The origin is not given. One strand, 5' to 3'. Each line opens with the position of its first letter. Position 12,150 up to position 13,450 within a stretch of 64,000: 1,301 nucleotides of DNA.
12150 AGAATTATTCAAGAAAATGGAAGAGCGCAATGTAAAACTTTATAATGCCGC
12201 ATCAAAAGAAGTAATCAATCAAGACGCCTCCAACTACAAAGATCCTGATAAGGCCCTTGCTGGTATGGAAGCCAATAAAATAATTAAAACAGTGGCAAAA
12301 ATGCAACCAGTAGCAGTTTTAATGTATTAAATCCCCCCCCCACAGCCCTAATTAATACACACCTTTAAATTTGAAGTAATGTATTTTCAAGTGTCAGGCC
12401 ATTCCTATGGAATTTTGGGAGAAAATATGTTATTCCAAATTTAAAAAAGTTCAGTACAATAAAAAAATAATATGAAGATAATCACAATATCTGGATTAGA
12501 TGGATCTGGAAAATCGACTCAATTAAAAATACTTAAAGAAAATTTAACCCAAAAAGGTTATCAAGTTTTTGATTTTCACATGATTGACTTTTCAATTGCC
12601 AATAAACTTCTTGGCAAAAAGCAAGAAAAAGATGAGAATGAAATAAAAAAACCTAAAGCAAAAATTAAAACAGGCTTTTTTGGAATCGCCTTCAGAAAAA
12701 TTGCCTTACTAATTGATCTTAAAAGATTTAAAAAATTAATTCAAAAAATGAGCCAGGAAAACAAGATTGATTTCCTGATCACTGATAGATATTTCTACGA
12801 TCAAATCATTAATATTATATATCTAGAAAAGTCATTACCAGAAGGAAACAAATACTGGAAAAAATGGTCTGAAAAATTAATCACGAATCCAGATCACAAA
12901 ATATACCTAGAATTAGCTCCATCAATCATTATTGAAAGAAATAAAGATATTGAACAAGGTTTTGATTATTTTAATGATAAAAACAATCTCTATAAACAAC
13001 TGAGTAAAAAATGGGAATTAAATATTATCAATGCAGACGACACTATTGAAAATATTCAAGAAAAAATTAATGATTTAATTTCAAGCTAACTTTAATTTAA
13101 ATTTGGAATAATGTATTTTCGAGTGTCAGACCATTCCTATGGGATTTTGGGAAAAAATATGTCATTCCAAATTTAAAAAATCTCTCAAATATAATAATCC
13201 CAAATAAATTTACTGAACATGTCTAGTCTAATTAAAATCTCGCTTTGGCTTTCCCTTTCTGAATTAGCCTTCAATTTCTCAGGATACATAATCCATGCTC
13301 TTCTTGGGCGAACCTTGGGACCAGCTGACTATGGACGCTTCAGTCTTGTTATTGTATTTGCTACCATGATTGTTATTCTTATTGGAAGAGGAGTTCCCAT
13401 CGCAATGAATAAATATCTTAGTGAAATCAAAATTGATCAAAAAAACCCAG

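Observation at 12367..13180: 80-bp inverted-repeat element flanks a P-loop kinase gene; a third inverted copy lies next to the ruvA-associated element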

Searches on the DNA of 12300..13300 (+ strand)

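Call 7: search_rna_families(source=window, start=12300, end=13300, threshold=evalue, max_evalue=10, show_alignments=3)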
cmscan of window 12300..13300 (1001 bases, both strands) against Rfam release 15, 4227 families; matches with E-value up to 10: 5.
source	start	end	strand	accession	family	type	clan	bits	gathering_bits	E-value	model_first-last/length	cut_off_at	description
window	12693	12758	+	RF00063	SscA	Gene;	-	23.5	60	0.25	1-96/96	no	SscA RNA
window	13099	13174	+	RF04134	MIR7504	Gene; miRNA;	-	18.5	83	3.4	1-124/124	no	MIR7504 microRNA precursor family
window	12359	12450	-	RF04128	MIR8562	Gene; miRNA;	-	15.8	211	3.7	1-242/242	no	MIR8562 microRNA precursor family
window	12666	12723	+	RF02281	TtnuCD4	Gene; snRNA; snoRNA; CD-box;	-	14.9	60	8.6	1-60/60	no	Tetrahymena snoRNA TtnuCD4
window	12363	12449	+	RF00285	snoZ6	Gene; snRNA; snoRNA; CD-box;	-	14.6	35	4.1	1-91/91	no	Z6 small nucleolar RNA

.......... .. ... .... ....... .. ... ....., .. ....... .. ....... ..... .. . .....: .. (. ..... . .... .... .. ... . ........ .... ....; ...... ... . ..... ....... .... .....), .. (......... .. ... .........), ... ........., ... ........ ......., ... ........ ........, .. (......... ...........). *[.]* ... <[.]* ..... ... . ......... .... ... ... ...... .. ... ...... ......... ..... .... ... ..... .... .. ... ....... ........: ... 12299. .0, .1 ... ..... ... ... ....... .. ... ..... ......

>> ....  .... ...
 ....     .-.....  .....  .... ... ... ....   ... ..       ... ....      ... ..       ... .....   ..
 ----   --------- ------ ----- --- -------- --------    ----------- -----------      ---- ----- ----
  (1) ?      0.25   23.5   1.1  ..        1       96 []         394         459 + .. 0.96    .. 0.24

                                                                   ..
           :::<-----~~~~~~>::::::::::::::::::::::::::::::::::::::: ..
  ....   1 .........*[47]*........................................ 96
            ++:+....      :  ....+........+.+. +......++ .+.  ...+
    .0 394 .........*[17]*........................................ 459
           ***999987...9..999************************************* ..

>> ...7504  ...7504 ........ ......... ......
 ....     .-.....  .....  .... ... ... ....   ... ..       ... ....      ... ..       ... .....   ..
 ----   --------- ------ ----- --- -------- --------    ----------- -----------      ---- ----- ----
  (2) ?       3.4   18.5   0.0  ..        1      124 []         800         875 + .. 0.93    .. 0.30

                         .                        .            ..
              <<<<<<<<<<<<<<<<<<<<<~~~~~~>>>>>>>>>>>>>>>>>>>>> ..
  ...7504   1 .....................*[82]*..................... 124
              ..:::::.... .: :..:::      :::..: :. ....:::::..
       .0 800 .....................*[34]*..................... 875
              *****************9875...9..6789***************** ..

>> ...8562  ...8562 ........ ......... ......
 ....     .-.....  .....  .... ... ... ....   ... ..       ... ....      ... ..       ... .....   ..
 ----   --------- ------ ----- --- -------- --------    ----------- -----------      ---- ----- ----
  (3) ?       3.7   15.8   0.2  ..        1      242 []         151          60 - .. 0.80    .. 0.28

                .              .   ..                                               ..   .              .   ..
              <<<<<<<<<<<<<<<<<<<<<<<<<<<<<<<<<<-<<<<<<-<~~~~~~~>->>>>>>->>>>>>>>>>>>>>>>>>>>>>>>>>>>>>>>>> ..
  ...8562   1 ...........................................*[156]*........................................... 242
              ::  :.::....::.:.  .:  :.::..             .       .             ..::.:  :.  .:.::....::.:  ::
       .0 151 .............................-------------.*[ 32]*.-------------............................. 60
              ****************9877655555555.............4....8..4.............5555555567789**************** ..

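Call 35: build_rna_model(alignment_id=A3, structure=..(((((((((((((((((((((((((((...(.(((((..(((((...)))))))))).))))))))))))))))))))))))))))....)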
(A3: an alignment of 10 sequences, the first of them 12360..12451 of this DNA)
Model R1 built from alignment A3 (10 sequences, 92 columns); structure: as given.
model positions 92; base pairs 38; branch points 0; effective number of sequences 1.26; information 0.621 bits per position. Calibrated on 0.2 Mb of random sequence (short: E-values are rough).
structure used (alignment columns):
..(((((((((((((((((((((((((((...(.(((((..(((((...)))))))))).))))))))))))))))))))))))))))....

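Call 36: search_with_rna_model(model_id=R1, sources=[window, L007, L008, L009, L010, L012, L016, L017, L018, L019, L020, L021, L022, L001, L002], max_evalue=10)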
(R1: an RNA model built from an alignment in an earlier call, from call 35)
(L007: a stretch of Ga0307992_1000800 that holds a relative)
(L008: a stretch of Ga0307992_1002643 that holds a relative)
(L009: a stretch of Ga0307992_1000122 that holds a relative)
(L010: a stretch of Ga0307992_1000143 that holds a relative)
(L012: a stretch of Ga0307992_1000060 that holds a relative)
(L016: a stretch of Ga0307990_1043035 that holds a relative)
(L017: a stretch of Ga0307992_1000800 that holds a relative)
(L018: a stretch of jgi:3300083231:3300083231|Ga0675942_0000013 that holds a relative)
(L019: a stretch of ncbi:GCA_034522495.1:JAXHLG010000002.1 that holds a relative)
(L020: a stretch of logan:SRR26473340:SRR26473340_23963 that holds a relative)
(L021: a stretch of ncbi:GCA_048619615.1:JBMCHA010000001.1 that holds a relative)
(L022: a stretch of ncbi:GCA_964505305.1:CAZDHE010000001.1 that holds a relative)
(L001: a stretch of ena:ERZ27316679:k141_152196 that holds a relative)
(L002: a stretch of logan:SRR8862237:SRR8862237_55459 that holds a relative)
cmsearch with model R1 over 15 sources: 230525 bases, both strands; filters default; matches with E-value up to 10: 36.
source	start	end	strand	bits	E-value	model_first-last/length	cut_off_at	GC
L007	6081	6172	+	106.7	3.9e-22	1-92/92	no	0.35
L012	4945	5036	-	103.9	1.9e-21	1-92/92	no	0.33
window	20002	20093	-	97.4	6.3e-20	1-92/92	no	0.38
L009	7044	7135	+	93.7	4.8e-19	1-92/92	no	0.34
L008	254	345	-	92.8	7.5e-19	1-92/92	no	0.35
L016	2174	2265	-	92.8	7.5e-19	1-92/92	no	0.35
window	13092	13183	+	92.6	8.5e-19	1-92/92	no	0.26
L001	5669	5760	+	92.6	8.5e-19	1-92/92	no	0.26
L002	864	955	+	92.6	8.5e-19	1-92/92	no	0.26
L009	415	506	-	92.2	1e-18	1-92/92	no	0.35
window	12360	12451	+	91.9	1.2e-18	1-92/92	no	0.28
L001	4937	5028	+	91.9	1.2e-18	1-92/92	no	0.28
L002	132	223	+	91.9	1.2e-18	1-92/92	no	0.28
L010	1020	1111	-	87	1.8e-17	1-92/92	no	0.28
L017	3145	3236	+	86.8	1.9e-17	1-92/92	no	0.28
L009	10867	10957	-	52.5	2.4e-09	1-92/92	no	0.33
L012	4947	5038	+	44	2.4e-07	1-92/92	no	0.32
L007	6079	6170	-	41.8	8.1e-07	1-92/92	no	0.36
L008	256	347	+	35.4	2.6e-05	1-92/92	no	0.35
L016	2176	2267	+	35.4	2.6e-05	1-92/92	no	0.35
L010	1022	1113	+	34.2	5.2e-05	1-92/92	no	0.27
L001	5667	5758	-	32.4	0.00013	1-92/92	no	0.26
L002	862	953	-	32.4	0.00013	1-92/92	no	0.26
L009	417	508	+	31.6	0.00021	1-92/92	no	0.35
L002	7774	7821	-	31.4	0.00023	45-92/92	5'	0.33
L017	3143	3234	-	30.9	0.00031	1-92/92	no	0.27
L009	7042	7133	-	30.6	0.00036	1-92/92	no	0.34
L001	4935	5026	-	30.4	0.0004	1-92/92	no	0.29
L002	130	221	-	30.4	0.0004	1-92/92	no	0.29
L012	4750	4892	-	28.9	0.00089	1-92/92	no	0.44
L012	4752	4894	+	23.2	0.019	1-92/92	no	0.45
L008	10077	10122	-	16.4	0.8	1-92/92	no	0.35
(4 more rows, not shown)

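Call 55: search_with_rna_model(model_id=R1, sources=[L023, L024, L025, L026, L027, L028], max_evalue=1)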
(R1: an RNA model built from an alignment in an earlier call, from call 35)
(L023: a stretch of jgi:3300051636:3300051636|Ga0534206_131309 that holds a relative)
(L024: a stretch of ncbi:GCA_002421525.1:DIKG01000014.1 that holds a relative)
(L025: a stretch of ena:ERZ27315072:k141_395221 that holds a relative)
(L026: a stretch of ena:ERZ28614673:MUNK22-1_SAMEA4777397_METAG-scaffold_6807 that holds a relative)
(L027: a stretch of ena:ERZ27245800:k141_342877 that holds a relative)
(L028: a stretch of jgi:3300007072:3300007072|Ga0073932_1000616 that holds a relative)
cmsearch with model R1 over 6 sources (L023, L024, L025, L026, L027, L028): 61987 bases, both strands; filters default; matches with E-value up to 1: 0.
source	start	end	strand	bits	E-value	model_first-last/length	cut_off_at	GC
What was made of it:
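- Model R1 finds nothing in 11 relative loci (calls 36, 55).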

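Call 86: search_with_rna_model(model_id=R1, sources=[L029, L030, L031, L032], max_evalue=1)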
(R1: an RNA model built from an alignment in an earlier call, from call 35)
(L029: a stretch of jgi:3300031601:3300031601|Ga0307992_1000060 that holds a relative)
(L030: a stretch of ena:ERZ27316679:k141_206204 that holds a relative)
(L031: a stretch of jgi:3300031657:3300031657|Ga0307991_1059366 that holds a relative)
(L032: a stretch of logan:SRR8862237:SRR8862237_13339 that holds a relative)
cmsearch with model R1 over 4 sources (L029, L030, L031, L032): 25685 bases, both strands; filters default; matches with E-value up to 1: 8.
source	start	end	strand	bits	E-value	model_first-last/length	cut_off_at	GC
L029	13380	13471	-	103.9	2.1e-22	1-92/92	no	0.33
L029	18016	18105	-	87.7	1.3e-18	1-92/92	no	0.34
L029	18326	18415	-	56.3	3.5e-11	1-92/92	no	0.33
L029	13382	13473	+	44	2.7e-08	1-92/92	no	0.32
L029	18018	18107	+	39.6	2.9e-07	1-92/92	no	0.34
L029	18328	18417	+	36.4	1.7e-06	1-92/92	no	0.33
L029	13185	13327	-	28.9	9.9e-05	1-92/92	no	0.44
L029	13187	13329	+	23.2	0.0022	1-92/92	no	0.45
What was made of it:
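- On REP / REPIN-RAYT system: The nearest hairpin copy is 2.7 kb away, with five copies within 7.8 kb (call 86).
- Four of the five copies found beyond the index hits lie in the 20.5 kb around it (calls 36, 86).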
